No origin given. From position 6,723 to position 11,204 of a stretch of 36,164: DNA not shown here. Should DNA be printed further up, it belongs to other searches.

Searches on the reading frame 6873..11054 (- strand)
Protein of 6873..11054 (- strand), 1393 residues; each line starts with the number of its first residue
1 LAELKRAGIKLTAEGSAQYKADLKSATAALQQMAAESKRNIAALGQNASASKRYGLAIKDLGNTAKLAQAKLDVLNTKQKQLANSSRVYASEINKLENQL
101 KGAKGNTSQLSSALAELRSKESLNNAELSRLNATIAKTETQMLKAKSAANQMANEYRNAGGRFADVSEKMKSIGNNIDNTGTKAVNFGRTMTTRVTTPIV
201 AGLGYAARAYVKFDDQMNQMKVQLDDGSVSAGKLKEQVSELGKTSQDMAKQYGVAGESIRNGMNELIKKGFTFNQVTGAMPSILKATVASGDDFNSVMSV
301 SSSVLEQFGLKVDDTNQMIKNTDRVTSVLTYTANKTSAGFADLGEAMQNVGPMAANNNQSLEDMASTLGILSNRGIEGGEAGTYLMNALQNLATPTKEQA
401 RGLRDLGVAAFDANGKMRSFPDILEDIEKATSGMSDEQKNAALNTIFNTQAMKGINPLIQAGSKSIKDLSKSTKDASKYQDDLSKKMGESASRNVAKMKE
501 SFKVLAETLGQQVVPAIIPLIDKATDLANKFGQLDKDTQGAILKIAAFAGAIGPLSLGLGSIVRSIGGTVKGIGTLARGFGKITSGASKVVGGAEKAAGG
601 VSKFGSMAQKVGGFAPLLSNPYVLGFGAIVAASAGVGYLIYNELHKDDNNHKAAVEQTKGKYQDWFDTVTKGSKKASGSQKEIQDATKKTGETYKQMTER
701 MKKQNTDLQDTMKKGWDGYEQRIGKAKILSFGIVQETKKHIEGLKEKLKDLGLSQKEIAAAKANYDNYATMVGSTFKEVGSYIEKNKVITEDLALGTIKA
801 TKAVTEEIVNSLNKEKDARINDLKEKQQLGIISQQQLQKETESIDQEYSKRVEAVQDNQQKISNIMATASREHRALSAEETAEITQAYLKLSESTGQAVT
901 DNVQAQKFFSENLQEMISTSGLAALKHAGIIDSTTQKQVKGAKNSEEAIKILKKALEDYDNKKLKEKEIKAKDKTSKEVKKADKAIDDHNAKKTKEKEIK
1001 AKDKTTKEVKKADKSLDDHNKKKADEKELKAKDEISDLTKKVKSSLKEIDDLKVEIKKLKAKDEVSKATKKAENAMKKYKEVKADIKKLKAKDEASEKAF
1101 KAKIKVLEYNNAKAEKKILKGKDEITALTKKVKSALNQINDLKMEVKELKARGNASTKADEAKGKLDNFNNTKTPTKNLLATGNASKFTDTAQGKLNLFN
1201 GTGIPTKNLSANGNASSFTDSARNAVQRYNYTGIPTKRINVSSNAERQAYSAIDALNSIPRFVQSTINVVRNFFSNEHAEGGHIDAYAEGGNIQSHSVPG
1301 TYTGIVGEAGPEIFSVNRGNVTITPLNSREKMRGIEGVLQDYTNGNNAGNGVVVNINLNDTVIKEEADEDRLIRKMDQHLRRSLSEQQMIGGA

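Call 71: search_protein_families(library=phrogs, proteins=[window:6873-11054:-], max_evalue=0.00001)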
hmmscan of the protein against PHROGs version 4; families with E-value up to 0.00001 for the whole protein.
window:6873-11054:- (1393 aa): 19 families
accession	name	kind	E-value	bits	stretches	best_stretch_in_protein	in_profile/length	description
phrog_1293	-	tail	0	1084.2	1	27-1388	3-1387/1424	tail length tape measure protein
phrog_1533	-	tail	2.6e-130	437.3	1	18-1023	20-960/1688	tail length tape measure protein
phrog_4704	-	tail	7e-116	389.3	1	9-589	13-582/625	tail length tape measure protein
phrog_1272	-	tail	4.8e-70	237.7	1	18-778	81-822/1606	tail length tape measure protein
phrog_28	-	tail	1.1e-67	230.6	1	13-642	130-675/1228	tail length tape measure protein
phrog_167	-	tail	2.6e-56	192.1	1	20-823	116-919/1555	tail length tape measure protein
phrog_991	-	tail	2.8e-52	178.7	1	17-863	92-901/1966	tail length tape measure protein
phrog_5493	-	tail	2.8e-48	166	1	146-901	10-674/1102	tail length tape measure protein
phrog_9696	-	tail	1.5e-43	149.8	1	143-904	12-589/1415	tail length tape measure protein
phrog_5218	-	unknown function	2.9e-40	139.4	1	23-1023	48-942/1599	-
phrog_58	-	tail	1.2e-28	101.1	1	52-640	193-645/1544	tail length tape measure protein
phrog_19074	-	unknown function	2.6e-26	92.9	1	201-528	146-459/1384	-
phrog_36752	-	unknown function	2.8e-18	66.1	1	186-570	52-423/1078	-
phrog_38390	-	tail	6.8e-17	61.8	1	174-412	23-248/1029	tail length tape measure protein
phrog_16692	-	unknown function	6.8e-12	45.6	1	20-611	19-584/1107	-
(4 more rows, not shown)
